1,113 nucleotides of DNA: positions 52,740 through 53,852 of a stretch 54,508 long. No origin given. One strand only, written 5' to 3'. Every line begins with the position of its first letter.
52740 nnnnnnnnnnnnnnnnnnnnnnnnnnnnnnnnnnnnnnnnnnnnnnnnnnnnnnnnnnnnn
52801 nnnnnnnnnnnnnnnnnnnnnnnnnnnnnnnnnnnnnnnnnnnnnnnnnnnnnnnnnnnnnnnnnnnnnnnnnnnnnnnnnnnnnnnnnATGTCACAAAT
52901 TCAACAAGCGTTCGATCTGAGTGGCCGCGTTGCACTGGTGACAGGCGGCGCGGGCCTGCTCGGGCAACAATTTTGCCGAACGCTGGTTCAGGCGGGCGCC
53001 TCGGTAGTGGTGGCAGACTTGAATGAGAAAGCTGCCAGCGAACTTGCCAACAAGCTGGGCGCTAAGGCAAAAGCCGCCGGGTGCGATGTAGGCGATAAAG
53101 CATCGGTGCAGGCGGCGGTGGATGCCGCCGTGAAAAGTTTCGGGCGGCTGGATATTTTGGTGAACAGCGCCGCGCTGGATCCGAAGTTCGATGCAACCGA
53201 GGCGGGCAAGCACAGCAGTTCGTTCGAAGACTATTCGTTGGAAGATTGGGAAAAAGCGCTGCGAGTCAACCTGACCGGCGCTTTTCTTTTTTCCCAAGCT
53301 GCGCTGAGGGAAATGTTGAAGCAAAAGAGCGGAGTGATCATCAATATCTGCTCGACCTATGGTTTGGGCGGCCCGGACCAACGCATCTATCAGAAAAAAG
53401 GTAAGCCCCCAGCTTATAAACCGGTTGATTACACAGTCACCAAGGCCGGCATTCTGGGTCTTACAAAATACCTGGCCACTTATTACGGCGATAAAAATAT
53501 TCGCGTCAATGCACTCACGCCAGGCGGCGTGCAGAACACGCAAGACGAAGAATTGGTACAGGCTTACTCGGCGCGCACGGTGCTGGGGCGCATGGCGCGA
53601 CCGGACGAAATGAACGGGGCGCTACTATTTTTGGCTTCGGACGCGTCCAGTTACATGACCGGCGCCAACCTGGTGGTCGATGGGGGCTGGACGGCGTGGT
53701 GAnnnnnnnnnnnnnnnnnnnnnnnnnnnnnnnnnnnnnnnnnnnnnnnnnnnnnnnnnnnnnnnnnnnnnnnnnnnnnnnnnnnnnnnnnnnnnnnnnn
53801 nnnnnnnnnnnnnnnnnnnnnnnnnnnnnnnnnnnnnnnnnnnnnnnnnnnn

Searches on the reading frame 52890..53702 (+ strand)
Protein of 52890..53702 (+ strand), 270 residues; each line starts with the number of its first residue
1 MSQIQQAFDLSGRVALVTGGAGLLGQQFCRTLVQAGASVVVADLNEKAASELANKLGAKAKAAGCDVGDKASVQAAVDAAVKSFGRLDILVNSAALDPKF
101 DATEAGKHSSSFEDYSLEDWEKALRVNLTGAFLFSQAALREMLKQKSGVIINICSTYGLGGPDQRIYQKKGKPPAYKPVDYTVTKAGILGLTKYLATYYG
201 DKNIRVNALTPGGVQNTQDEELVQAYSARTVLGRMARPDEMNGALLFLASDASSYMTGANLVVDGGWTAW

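Call 82: search_protein_families(library=pfam, proteins=[window:52890-53702:+], max_evalue=0.1)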
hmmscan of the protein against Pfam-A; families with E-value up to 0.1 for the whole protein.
window:52890-53702:+ (270 aa): 17 families
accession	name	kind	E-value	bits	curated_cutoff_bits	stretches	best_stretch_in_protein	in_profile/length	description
PF13561.12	adh_short_C2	-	2e-54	185.1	27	1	24-268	8-236/236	Enoyl-(Acyl carrier protein) reductase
PF00106.31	adh_short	-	1.1e-45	155.9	26.6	1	13-218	1-185/195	short chain dehydrogenase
PF08659.16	KR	-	2.1e-09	38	22.6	1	15-138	3-123/180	KR domain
PF01073.25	3Beta_HSD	-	5.5e-07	29.3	22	1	16-79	1-66/280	3-beta hydroxysteroid dehydrogenase/isomerase family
PF01370.27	Epimerase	-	5.6e-07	29.7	20.9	1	15-95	1-73/240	NAD dependent epimerase/dehydratase family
PF02719.21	Polysacc_synt_2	-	0.00024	20.8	20.2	1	16-139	2-116/293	Polysaccharide biosynthesis protein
PF03807.23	F420_oxidored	-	0.00083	20.4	21.6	1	15-67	3-56/94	NADP oxidoreductase coenzyme F420-dependent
PF03435.24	Sacchrp_dh_NADP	-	0.00083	20.1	25.1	1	20-92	5-74/129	Saccharopine dehydrogenase NADP binding domain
PF16363.11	GDP_Man_Dehyd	-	0.0019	18.2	27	1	16-78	1-72/332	GDP-mannose 4,6 dehydratase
PF02737.24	3HCDH_N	-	0.0028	18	22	1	20-61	6-47/180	3-hydroxyacyl-CoA dehydrogenase, NAD binding domain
PF03446.21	NAD_binding_2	-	0.0042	17.6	21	1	20-61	6-46/161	NAD binding domain of 6-phosphogluconate dehydrogenase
PF01488.26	Shikimate_DH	-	0.0044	17.5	24.3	1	8-94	7-93/138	Shikimate / quinate 5-dehydrogenase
PF05368.20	NmrA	-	0.01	15.9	27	1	16-80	6-70/298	NmrA-like family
PF02254.24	TrkA_N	-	0.014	16.2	23.8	1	20-58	5-42/116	TrkA-N domain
PF01262.27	AlaDh_PNT_C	-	0.018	14.9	23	1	20-82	35-91/214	Alanine dehydrogenase/PNT, C-terminal domain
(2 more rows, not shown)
